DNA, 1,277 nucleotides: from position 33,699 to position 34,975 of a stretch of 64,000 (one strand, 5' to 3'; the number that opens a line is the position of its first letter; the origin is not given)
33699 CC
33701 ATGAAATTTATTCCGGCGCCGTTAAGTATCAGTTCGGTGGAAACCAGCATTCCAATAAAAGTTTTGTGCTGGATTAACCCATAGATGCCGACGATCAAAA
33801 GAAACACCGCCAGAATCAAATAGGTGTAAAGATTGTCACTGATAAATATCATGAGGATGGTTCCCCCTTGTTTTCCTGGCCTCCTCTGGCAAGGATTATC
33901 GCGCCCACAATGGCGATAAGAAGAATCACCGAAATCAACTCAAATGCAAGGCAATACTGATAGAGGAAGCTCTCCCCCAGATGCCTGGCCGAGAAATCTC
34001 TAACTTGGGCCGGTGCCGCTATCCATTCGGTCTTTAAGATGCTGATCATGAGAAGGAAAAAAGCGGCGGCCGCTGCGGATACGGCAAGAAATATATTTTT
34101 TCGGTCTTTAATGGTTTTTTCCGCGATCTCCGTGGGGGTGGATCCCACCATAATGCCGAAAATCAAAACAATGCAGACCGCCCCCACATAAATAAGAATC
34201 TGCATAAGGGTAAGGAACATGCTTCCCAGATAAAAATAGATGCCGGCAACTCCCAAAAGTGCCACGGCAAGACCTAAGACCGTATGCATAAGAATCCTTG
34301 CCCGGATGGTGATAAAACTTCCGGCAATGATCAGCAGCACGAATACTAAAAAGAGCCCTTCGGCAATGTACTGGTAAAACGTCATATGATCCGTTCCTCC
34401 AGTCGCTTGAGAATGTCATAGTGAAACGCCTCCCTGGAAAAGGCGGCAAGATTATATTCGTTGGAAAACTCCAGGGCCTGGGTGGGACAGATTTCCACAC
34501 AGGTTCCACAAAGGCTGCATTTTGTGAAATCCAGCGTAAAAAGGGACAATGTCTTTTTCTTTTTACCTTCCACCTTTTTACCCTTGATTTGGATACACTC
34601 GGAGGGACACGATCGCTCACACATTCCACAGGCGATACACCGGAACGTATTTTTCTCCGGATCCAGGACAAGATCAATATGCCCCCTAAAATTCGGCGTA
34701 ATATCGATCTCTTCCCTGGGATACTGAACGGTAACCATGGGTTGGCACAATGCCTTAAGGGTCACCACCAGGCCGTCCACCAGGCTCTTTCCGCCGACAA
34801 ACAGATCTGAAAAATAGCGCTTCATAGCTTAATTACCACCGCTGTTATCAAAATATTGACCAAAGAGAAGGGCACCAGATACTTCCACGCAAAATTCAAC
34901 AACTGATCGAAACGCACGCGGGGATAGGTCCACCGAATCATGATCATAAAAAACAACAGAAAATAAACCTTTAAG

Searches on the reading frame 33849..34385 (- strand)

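Call 32: search_protein_families(library=ncbifam, proteins=[window:33849-34385:-])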
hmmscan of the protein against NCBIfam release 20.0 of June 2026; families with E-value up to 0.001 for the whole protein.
window:33849-34385:- (178 aa): 13 families
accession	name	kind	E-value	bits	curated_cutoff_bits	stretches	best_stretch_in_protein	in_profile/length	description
NF005168.0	PRK06638.2-3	equivalog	7.8e-31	107.3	154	1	12-171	8-170/172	NADH-quinone oxidoreductase subunit J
NF005163.0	PRK06638.1-3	equivalog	2.9e-25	88.9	174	1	12-168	12-169/203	NADH-quinone oxidoreductase subunit J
NF005166.0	PRK06638.2-1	equivalog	1.5e-23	83.6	284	1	12-171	8-168/174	NADH-quinone oxidoreductase subunit J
NF005167.0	PRK06638.2-2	equivalog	5.9e-20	71.8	137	1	12-168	7-164/176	NADH-quinone oxidoreductase subunit J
NF005164.0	PRK06638.1-4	equivalog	1.3e-18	67.1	154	1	10-166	6-169/211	NADH-quinone oxidoreductase subunit J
NF005165.0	PRK06638.1-5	equivalog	1.2e-17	63.8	192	1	11-170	22-185/282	NADH-quinone oxidoreductase subunit J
NF005162.0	PRK06638.1-1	equivalog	6.1e-13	49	157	1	16-171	9-164/184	NADH-quinone oxidoreductase subunit J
NF005024.0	PRK06433.1-4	equivalog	9.8e-10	38.5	101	1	12-83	9-80/89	NADH dehydrogenase subunit J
NF005169.0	PRK06638.2-4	equivalog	9.8e-09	35.4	319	1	12-164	7-163/182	NADH-quinone oxidoreductase subunit J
NF005023.0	PRK06433.1-2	equivalog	2.6e-08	34.2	92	1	11-81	6-76/82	NADH dehydrogenase subunit J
NF040613.1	F420_dehyd_FpoJ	exception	1.5e-07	31.2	110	1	99-169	5-79/81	F420H2 dehydrogenase subunit FpoJ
NF005025.0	PRK06433.1-5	equivalog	2.5e-06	27.8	95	1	11-81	15-85/96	NADH dehydrogenase subunit J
NF005030.0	PRK06439.1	equivalog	3.7e-05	23.7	121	1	117-168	19-70/72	NADH dehydrogenase subunit J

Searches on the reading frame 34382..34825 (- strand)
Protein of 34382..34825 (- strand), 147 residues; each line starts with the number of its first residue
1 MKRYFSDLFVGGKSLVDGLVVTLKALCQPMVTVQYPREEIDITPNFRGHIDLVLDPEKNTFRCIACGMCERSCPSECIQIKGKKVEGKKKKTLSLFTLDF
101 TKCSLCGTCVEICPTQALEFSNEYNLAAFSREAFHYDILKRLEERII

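Call 32: search_protein_families(library=ncbifam, proteins=[window:34382-34825:-])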
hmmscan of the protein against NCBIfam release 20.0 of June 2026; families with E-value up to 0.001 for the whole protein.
window:34382-34825:- (147 aa): 75 families (the best 25 are shown)
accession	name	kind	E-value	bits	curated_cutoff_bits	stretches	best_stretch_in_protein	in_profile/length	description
TIGR01971.1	NuoI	subfamily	2.1e-32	111.3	113.05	1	18-137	1-117/121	NADH-quinone oxidoreductase, chain I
NF004537.0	PRK05888.1-3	equivalog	4.8e-31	107.9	163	1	16-137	24-149/204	NADH-quinone oxidoreductase subunit NuoI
NF004540.0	PRK05888.2-1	equivalog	5.7e-28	97.2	215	1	13-138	2-123/139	NADH-quinone oxidoreductase subunit NuoI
NF004542.0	PRK05888.2-3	equivalog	1.4e-27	96.4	248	1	14-136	35-157/203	NADH-quinone oxidoreductase subunit NuoI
NF004536.0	PRK05888.1-1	equivalog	1.7e-27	95.9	212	1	6-137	4-133/180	NADH-quinone oxidoreductase subunit NuoI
TIGR00403.1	ndhI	equivalog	1.1e-24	87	302.35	1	12-139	19-142/183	NAD(P)H-quinone oxidoreductase subunit I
NF004539.0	PRK05888.1-5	equivalog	1.9e-24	86.1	225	1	14-142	15-141/162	NADH-quinone oxidoreductase subunit NuoI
NF004544.0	PRK05888.2-6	equivalog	2.6e-24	86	457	1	12-133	31-151/220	NADH-quinone oxidoreductase subunit NuoI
NF004538.0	PRK05888.1-4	equivalog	5e-24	84.7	135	1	4-133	7-132/162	NADH-quinone oxidoreductase subunit NuoI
NF009053.0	PRK12387.1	subfamily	2.6e-23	82.7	204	1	28-135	11-107/180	formate hydrogenlyase complex iron-sulfur subunit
NF004543.0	PRK05888.2-5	equivalog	4.1e-18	65.7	243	1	21-131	25-128/217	NADH-quinone oxidoreductase subunit NuoI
NF006076.0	PRK08222.1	equivalog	1.4e-17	64.1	270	1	30-131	13-103/181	hydrogenase 4 subunit H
NF040612.1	F420_dehyd_FpoI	exception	1.4e-17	63.8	180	1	18-125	5-106/135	F420H2 dehydrogenase subunit FpoI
NF004545.0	PRK05888.3-1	equivalog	1.7e-17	63.5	229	1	17-137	28-141/154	NADH-quinone oxidoreductase subunit NuoI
NF004541.0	PRK05888.2-2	equivalog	2.9e-17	63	217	1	14-132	19-125/168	NADH-quinone oxidoreductase subunit NuoI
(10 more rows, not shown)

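Call 43: find_encoding_contigs(protein=window:34382-34825:-, flank=6000, max_places=8)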
Protein window:34382-34825:- (147 aa): no gene with exactly this product is on record in the collection.
